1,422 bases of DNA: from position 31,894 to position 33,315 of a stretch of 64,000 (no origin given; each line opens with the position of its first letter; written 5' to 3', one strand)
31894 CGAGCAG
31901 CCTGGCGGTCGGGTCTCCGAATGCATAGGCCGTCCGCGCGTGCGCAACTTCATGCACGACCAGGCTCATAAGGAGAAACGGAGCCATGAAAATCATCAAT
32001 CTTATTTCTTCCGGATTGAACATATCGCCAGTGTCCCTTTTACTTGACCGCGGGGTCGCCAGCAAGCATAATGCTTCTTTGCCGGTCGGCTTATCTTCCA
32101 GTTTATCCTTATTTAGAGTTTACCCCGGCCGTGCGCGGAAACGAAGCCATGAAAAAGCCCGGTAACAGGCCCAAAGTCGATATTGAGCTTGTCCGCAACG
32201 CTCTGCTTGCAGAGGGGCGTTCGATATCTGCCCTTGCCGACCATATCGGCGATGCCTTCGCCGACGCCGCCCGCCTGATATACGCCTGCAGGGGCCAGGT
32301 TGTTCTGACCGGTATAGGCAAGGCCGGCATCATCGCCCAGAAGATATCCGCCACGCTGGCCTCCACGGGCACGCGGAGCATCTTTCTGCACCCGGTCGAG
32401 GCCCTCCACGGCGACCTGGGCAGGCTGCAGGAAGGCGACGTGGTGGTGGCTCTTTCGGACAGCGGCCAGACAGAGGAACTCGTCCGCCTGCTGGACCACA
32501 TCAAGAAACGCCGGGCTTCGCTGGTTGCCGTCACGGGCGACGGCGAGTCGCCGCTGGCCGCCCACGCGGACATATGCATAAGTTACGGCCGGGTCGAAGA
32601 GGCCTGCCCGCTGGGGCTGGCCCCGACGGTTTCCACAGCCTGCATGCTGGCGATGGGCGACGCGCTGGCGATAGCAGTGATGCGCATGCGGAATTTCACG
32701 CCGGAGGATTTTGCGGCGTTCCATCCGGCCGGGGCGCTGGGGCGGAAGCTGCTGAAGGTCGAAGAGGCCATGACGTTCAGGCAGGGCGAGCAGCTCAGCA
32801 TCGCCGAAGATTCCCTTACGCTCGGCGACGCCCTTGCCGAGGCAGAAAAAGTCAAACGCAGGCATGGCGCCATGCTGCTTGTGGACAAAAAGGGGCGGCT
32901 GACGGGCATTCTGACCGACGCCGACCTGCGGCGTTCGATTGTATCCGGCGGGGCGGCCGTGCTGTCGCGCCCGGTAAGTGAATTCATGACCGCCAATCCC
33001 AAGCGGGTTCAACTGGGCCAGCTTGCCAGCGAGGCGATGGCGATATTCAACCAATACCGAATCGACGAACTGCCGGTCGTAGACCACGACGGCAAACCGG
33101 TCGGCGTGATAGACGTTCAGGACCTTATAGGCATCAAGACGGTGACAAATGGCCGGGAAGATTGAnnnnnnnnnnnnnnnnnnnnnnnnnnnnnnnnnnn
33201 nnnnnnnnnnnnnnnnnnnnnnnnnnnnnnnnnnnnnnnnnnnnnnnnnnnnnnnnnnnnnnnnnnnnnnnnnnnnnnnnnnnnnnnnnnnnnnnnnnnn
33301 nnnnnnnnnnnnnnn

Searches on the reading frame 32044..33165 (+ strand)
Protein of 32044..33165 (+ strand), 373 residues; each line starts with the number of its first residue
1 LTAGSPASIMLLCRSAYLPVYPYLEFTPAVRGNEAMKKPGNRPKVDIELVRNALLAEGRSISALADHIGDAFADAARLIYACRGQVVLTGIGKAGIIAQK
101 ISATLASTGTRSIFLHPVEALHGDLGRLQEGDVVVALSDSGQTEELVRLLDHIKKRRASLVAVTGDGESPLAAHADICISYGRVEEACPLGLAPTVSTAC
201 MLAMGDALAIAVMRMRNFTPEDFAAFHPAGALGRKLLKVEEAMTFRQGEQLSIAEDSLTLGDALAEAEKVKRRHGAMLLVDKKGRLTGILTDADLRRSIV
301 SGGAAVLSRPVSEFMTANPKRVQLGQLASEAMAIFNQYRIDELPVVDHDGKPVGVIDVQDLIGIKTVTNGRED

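Call 14: search_protein_families(library=pfam, proteins=[window:32044-33165:+])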
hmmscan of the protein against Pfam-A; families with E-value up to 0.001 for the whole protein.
window:32044-33165:+ (373 aa): 3 families
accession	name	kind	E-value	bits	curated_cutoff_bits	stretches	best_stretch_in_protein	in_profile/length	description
PF01380.27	SIS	-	2.1e-23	83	25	1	80-211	2-131/131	SIS domain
PF00571.33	CBS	-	2.3e-17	63.5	24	2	311-362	1-52/57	CBS domain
PF13580.11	SIS_2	-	2.9e-05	24.6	27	1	73-165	48-138/138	SIS domain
